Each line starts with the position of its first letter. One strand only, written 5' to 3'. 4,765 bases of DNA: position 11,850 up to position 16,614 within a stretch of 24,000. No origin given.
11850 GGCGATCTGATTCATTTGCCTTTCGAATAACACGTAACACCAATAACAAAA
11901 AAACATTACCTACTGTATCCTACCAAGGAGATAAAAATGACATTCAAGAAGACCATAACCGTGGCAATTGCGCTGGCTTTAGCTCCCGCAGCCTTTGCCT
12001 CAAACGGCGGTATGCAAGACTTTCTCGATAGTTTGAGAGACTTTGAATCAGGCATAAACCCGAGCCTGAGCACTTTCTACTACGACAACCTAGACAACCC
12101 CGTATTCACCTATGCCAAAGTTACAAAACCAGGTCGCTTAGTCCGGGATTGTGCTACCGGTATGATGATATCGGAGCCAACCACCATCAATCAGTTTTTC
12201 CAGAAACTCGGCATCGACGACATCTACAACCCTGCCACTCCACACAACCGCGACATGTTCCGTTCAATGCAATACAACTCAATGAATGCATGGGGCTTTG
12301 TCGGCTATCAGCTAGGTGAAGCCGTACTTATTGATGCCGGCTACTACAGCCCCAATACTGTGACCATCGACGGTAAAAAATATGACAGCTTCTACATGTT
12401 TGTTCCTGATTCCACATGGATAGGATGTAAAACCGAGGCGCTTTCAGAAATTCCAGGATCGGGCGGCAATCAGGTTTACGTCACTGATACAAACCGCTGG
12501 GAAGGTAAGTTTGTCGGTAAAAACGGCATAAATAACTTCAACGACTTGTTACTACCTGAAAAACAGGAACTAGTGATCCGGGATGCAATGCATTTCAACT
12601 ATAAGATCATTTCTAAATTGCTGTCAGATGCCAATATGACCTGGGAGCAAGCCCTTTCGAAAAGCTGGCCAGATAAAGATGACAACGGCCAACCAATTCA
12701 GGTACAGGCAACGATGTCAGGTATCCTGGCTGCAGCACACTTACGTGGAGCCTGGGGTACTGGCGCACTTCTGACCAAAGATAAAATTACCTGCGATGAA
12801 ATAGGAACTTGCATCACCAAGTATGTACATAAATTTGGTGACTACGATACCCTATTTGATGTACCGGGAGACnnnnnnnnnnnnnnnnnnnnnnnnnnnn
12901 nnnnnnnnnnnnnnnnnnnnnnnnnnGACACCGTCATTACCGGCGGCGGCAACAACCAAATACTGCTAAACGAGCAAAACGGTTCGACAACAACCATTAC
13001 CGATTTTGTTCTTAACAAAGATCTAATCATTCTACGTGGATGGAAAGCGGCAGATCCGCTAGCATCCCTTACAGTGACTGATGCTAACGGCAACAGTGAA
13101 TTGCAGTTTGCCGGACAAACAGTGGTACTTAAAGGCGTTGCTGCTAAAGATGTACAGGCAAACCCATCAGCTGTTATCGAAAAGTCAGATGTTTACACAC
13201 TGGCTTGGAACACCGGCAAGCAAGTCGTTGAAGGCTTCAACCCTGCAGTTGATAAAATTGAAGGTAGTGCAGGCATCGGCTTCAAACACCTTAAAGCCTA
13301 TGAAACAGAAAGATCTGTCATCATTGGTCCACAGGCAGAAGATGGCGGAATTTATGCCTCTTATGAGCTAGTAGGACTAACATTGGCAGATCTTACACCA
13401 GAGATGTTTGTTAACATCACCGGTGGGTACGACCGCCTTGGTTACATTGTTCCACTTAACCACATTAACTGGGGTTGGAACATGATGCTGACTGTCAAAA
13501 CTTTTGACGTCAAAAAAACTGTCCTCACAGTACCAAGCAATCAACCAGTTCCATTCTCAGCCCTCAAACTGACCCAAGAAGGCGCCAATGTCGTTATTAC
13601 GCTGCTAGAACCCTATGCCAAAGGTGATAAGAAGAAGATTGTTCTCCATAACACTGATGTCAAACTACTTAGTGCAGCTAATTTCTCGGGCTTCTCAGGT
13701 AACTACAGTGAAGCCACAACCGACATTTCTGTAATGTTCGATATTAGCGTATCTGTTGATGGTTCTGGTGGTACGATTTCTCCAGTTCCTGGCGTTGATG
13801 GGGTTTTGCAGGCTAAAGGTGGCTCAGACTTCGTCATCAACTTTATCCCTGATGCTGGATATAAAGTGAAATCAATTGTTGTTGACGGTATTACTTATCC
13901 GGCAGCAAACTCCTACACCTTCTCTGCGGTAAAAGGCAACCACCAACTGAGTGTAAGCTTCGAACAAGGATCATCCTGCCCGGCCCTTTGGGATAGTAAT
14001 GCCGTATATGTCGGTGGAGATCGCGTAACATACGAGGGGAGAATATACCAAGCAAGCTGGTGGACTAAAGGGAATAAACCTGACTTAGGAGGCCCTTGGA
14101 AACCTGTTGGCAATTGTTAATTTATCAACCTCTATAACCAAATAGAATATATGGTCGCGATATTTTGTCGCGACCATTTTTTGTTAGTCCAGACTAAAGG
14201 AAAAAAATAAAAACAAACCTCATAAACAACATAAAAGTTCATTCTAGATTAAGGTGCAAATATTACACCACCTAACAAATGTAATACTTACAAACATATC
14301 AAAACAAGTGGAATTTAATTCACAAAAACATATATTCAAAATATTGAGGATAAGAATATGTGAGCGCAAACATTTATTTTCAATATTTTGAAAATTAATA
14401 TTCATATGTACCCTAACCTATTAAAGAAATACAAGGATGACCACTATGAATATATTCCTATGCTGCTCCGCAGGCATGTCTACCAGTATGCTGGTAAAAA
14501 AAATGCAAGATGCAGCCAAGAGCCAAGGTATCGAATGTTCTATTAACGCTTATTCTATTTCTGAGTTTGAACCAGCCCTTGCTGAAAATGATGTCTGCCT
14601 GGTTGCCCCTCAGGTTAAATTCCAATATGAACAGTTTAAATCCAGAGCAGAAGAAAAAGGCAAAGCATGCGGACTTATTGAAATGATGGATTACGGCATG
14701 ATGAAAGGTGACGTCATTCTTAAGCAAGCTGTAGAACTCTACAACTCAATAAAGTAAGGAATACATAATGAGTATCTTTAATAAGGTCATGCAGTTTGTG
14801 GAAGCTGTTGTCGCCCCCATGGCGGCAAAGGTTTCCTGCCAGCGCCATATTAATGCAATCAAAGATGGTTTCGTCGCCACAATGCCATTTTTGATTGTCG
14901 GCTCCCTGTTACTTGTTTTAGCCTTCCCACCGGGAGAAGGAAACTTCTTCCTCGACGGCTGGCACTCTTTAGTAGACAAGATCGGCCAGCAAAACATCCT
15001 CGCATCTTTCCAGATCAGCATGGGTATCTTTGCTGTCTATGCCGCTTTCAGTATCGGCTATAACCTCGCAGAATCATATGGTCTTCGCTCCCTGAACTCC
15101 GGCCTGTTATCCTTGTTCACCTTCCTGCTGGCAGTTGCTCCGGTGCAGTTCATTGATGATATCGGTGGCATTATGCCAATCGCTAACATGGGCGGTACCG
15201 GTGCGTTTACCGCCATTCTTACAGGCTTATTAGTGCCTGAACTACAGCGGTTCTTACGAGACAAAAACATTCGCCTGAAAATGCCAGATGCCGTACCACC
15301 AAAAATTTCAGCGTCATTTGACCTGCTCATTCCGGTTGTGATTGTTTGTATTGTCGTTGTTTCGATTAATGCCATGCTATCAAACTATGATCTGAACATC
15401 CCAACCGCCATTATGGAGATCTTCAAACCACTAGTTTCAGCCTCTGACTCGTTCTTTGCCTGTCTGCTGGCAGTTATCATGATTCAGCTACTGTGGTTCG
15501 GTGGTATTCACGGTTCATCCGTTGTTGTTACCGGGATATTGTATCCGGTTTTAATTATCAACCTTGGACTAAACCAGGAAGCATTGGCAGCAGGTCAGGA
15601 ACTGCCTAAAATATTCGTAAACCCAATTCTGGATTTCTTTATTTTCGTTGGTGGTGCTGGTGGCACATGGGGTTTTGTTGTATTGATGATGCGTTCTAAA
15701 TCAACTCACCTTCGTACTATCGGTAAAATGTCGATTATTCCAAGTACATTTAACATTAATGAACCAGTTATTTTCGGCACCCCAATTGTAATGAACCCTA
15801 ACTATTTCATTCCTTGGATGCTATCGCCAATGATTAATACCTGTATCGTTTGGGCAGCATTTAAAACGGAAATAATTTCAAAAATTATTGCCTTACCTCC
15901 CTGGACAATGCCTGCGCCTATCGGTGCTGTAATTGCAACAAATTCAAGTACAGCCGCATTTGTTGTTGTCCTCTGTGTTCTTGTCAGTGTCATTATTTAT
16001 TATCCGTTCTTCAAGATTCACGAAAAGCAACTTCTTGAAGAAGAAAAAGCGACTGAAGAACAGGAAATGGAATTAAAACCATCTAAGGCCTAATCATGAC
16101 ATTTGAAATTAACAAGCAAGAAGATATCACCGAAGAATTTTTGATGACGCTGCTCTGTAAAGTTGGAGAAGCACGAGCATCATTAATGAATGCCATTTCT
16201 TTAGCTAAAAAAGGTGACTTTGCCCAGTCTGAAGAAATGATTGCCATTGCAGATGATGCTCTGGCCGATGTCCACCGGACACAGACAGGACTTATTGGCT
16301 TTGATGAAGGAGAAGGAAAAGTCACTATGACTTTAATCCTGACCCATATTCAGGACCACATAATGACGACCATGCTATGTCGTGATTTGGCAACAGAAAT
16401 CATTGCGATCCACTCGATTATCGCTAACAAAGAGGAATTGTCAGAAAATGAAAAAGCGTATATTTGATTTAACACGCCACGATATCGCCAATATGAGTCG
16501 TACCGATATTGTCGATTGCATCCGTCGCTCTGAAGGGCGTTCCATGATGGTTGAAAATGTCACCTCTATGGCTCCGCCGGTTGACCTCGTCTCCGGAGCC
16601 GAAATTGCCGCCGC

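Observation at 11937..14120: A 727-aa secreted protein with an unassigned ~300-aa N-terminal domain fused to RTX-like, B-repeat and CBM5/12 modules; possibly the last gene of the yhf-like operon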

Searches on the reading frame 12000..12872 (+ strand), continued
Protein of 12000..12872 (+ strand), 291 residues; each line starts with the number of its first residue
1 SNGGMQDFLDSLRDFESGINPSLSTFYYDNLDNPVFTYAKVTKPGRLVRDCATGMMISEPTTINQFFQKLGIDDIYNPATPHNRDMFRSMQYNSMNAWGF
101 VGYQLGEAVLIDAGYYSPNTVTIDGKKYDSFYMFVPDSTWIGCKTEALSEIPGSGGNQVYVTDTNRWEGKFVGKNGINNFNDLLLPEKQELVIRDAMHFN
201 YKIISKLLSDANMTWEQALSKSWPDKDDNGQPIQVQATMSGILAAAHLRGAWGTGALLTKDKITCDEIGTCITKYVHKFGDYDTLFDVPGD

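Call 75: search_protein_families(library=pfam, proteins=[L013:1433-3991:+, L014:1-3477:+], max_evalue=0.01)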
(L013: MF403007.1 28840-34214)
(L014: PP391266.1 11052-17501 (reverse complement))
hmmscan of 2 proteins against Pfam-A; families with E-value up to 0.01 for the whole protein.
L013:1433-3991:+ (853 aa): 2 families
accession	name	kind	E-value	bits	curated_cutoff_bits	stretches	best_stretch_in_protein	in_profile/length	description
PF10106.14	DUF2345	-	0.0032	17.7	30.7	1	607-737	24-149/151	Uncharacterized protein conserved in bacteria (DUF2345)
PF22178.3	Gp5_trimer_C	-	0.0088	16.6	30.9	0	612-673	35-96/112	Bacteriophage T4 gp5 C-terminal trimerisation domain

L014:1-3477:+ (1159 aa): 1 family
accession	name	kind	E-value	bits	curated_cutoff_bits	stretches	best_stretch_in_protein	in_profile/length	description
PF06737.19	Transglycosylas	-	0.0091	17.1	27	0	1001-1026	8-33/77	Transglycosylase-like domain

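Call 81: search_protein_families(library=pfam, proteins=[P0186, P0208, P0242, P0246, P0249, P0165, P0182, P0212], max_evalue=10)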
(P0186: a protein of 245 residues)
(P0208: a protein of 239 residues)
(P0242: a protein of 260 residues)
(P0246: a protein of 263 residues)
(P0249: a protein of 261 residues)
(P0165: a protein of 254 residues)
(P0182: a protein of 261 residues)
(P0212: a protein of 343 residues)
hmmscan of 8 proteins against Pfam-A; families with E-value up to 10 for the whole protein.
P0186 (245 aa): 0 families

P0208 (239 aa): 1 family
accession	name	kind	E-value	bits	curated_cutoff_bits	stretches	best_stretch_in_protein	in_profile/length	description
PF09718.15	Tape_meas_lam_C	-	0.22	12.1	23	1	199-221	38-60/76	Lambda phage tail tape-measure protein (Tape_meas_lam_C)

P0242 (260 aa): 1 family
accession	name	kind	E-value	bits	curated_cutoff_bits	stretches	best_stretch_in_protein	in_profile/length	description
PF12514.13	DUF3718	-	0.12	13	22.5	1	209-234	38-63/66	Protein of unknown function (DUF3718)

P0246 (263 aa): 0 families

P0249 (261 aa): 0 families

P0165 (254 aa): 0 families

P0182 (261 aa): 1 family
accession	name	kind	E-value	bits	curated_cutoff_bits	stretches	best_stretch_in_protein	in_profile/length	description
PF01476.26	LysM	-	5.4e-08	33.1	20.9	1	11-60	1-43/43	LysM domain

P0212 (343 aa): 0 families

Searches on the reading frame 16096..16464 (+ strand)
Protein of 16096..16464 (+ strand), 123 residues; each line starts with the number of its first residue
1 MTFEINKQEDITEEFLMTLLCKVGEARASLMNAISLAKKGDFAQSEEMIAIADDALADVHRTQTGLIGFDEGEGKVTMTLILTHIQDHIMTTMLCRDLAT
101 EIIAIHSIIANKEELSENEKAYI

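Call 16: search_protein_families(library=pfam, proteins=[window:16096-16464:+], max_evalue=0.001)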
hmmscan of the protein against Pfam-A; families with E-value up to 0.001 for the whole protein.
window:16096-16464:+ (123 aa): 1 family
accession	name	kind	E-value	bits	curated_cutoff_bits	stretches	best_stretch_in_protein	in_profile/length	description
PF02255.21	PTS_IIA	-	4.3e-26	91.3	27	1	15-106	2-93/94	PTS system, Lactose/Cellobiose specific IIA subunit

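Call 78: search_protein_families(library=ncbifam, proteins=[window:16096-16464:+], max_evalue=0.00001)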
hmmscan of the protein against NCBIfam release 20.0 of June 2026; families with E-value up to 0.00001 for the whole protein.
window:16096-16464:+ (123 aa): 3 families
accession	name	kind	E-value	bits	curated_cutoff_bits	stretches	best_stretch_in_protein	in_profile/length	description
NF007768.0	PRK10454.1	equivalog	3.4e-28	98.1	148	1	7-109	12-114/116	PTS N,N'-diacetylchitobiose transporter subunit IIA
TIGR00823.1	EIIA-LAC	subfamily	4.7e-26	90.9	136.95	1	13-106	4-97/99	lactose-specific PTS transporter subunit IIA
NF007156.0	PRK09591.1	equivalog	9.1e-16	58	144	1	19-106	13-100/105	PTS cellobiose transporter subunit IIA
